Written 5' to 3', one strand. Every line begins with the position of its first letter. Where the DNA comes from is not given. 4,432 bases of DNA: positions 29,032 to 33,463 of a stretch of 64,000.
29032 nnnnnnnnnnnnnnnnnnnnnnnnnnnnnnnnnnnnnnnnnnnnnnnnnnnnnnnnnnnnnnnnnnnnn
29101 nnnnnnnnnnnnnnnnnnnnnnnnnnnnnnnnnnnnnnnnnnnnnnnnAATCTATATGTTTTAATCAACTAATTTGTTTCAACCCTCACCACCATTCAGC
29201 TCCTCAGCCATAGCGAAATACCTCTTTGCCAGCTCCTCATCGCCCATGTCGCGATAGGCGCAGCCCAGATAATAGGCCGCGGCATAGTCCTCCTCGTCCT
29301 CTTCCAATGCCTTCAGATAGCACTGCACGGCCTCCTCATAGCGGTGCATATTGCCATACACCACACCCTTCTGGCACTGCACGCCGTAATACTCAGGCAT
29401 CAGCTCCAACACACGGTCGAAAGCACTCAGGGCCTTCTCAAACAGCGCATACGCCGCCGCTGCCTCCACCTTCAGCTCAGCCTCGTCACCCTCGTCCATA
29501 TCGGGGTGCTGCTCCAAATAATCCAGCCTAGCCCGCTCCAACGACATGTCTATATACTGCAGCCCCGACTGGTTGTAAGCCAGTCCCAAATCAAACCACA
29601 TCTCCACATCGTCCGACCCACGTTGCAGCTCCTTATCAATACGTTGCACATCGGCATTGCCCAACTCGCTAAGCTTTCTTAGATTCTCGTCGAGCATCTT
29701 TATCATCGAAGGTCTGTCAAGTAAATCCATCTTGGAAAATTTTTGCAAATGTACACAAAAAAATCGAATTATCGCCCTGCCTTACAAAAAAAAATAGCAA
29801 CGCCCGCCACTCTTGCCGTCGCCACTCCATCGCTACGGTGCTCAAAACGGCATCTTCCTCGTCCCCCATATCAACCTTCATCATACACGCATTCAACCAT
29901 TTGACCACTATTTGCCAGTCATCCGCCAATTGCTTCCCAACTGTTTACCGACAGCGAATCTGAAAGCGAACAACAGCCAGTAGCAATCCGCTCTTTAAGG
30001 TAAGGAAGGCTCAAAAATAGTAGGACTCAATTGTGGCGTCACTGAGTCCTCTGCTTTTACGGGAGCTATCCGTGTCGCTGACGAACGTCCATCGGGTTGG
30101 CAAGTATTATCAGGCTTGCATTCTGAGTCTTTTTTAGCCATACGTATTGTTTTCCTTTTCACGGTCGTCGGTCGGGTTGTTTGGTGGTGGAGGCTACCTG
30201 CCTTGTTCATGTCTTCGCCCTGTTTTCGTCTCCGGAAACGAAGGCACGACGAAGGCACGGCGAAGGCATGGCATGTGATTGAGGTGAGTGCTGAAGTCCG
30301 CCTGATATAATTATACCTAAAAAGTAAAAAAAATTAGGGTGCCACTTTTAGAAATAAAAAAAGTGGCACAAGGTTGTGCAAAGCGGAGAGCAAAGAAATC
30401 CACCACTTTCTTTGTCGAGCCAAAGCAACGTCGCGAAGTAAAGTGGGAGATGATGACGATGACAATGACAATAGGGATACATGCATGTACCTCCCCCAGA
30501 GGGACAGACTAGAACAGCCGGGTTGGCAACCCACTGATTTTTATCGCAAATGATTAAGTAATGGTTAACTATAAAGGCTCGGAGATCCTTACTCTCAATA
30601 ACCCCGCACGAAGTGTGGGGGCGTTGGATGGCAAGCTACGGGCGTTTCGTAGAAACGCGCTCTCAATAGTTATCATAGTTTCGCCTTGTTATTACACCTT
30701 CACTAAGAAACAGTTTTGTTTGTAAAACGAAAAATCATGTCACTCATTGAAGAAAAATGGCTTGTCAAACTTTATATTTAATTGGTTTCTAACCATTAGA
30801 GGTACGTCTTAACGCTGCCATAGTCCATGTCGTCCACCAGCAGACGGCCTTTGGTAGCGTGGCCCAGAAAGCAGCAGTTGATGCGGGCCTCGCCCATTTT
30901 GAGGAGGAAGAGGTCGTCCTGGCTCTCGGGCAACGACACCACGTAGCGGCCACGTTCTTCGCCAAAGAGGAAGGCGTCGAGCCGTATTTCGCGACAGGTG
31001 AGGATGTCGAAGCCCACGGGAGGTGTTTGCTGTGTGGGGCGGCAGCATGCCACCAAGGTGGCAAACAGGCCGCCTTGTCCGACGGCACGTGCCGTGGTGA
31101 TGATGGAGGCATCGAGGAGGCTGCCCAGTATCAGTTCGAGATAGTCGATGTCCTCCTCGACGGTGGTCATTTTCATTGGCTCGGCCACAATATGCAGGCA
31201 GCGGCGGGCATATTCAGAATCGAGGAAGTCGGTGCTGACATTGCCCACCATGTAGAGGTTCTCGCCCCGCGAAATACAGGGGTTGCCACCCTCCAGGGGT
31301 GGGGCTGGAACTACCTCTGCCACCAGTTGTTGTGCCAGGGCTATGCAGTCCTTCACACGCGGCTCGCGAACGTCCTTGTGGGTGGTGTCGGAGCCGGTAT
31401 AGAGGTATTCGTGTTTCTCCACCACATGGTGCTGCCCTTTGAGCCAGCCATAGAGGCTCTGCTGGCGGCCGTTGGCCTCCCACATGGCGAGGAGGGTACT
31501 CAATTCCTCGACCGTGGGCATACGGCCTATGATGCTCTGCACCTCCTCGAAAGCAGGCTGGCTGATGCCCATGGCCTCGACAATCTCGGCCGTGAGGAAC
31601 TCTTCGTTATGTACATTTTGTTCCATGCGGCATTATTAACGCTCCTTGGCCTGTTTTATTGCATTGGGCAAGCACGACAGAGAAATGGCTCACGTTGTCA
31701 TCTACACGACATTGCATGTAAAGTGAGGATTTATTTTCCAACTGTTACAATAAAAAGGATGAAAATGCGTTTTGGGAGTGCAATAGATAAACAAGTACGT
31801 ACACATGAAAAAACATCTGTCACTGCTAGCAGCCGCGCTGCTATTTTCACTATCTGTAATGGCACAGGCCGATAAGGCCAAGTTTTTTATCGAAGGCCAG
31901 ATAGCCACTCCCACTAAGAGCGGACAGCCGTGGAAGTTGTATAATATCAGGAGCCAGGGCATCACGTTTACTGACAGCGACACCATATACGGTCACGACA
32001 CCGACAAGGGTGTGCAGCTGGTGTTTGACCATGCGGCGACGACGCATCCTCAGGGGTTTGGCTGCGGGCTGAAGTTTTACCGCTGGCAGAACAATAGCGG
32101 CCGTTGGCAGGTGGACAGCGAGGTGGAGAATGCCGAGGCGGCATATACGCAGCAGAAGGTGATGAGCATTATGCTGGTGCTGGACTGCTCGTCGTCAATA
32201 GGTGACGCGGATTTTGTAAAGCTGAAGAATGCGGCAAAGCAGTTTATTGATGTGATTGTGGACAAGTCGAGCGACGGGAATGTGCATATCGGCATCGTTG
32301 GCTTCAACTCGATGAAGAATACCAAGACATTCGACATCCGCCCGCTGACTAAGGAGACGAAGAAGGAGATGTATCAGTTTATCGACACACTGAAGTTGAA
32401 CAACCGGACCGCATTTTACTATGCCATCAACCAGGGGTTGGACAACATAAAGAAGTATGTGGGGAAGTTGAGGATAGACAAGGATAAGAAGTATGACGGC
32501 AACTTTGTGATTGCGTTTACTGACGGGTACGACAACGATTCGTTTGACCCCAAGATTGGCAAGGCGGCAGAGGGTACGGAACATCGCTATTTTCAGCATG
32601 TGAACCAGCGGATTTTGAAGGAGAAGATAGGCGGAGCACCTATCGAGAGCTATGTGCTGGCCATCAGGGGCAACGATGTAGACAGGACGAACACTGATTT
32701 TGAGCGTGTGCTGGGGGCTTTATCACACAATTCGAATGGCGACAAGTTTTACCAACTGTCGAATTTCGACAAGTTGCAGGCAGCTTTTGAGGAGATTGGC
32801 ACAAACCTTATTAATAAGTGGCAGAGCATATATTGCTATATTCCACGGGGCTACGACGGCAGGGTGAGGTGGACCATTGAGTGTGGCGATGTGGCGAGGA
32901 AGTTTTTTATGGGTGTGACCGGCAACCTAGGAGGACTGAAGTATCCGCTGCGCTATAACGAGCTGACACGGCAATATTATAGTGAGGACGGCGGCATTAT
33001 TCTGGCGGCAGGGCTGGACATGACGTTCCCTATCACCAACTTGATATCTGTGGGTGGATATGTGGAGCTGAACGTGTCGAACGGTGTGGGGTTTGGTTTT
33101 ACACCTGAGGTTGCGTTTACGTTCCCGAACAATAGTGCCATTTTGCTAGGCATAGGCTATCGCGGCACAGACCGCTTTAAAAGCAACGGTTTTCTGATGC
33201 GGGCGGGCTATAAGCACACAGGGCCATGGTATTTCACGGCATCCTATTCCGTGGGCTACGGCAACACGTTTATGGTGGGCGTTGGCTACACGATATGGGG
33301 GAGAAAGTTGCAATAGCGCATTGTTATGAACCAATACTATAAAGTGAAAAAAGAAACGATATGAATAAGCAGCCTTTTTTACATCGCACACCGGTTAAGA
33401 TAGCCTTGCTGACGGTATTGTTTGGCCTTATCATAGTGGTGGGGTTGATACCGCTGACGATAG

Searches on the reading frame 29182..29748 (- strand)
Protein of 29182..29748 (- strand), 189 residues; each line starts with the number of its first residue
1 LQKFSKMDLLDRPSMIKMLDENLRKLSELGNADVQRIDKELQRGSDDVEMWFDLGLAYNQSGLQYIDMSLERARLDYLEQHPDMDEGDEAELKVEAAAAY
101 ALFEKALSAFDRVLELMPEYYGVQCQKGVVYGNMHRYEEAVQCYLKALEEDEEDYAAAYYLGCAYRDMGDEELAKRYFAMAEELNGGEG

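Call 11: search_protein_families(library=pfam, proteins=[window:29182-29748:-], max_evalue=0.001)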
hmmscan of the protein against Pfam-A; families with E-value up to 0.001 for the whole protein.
window:29182-29748:- (189 aa): 8 families
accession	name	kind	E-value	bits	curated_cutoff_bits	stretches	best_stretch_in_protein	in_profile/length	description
PF00515.34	TPR_1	-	2.1e-14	53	27.8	1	125-153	5-33/34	Tetratricopeptide repeat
PF07719.23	TPR_2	-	1.5e-11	43.9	27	1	125-153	5-33/34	Tetratricopeptide repeat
PF13181.12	TPR_8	-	6.6e-10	38.8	25.7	1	123-153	3-33/34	Tetratricopeptide repeat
PF13431.12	TPR_17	-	9.4e-10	38.4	24.4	1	143-175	1-33/34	Tetratricopeptide repeat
PF13414.12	TPR_11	-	1.1e-09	38.2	26.8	1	136-169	9-42/42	TPR repeat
PF13432.12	TPR_16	-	7.6e-06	26.7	32.7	1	127-181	3-57/65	Tetratricopeptide repeat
PF13424.12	TPR_12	-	9.7e-06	26.1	30.1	1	126-184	8-74/77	Tetratricopeptide repeat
PF13371.12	TPR_9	-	0.00032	21.1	35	0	103-156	11-64/73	Tetratricopeptide repeat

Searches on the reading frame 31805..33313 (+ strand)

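Call 11: search_protein_families(library=pfam, proteins=[window:31805-33313:+], max_evalue=0.001)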
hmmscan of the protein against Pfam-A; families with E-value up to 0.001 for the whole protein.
window:31805-33313:+ (503 aa): 2 families
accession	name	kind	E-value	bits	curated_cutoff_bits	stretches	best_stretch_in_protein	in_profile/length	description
PF00092.34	VWA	-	2.5e-13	51.1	23.8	1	122-329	2-173/174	von Willebrand factor type A domain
PF13519.12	VWA_2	-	7.2e-06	27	27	1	122-241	1-106/107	von Willebrand factor type A domain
